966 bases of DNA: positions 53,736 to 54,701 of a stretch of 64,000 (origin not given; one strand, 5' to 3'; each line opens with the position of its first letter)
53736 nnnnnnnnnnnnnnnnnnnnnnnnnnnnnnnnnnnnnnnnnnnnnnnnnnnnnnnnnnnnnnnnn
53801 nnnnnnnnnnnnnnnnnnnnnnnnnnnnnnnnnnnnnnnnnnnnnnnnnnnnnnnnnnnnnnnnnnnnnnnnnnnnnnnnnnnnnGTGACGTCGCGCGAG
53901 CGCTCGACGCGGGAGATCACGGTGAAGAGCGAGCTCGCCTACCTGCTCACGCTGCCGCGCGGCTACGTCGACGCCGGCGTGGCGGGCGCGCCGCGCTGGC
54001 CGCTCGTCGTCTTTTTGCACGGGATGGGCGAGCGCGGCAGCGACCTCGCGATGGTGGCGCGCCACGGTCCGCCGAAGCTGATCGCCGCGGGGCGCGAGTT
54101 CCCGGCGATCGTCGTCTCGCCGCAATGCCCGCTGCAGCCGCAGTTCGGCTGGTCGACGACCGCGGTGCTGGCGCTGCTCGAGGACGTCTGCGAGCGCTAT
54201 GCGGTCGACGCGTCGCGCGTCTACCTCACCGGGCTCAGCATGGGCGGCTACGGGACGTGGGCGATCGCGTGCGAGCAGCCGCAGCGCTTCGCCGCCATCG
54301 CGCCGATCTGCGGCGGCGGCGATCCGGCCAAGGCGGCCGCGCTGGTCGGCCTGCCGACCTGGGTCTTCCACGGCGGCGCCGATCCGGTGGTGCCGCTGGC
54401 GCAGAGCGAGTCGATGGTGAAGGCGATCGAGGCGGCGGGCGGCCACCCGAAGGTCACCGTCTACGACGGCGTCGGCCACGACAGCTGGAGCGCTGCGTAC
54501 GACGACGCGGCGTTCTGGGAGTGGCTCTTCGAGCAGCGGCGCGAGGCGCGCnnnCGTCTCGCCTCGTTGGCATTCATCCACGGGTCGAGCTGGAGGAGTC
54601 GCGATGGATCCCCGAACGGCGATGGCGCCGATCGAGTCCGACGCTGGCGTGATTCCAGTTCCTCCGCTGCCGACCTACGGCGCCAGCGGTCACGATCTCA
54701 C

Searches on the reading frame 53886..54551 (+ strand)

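Call 44: search_protein_families(library=pfam, proteins=[window:53886-54551:+], max_evalue=0.0001)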
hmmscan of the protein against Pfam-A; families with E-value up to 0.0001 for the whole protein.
window:53886-54551:+ (222 aa): 9 families
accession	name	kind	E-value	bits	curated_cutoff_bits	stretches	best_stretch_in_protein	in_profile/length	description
PF00326.27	Peptidase_S9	-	1.4e-11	44.7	22.6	1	95-142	49-96/213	Prolyl oligopeptidase family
PF12146.15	Hydrolase_4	-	7.8e-11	42.2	27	1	149-199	185-233/239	Serine aminopeptidase, S33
PF02230.22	Abhydrolase_2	-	1e-09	39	23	1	105-204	100-205/217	Phospholipase/Carboxylesterase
PF01738.24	DLH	-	1.4e-08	35.1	21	1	97-198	84-186/217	Dienelactone hydrolase family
PF00561.26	Abhydrolase_1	-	2.4e-05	24.6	25.8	0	89-143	50-102/245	alpha/beta hydrolase fold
PF20434.5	BD-FAE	-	3e-05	24.1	26.8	0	157-179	191-213/215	BD-FAE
PF10503.15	Esterase_PHB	-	5.1e-05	23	23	0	90-141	77-128/219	Esterase PHB depolymerase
PF07859.19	Abhydrolase_3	-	7.7e-05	23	25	0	71-133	27-94/210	alpha/beta hydrolase fold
PF00756.26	Esterase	-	8.1e-05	22.9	22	0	98-211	103-205/251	Putative esterase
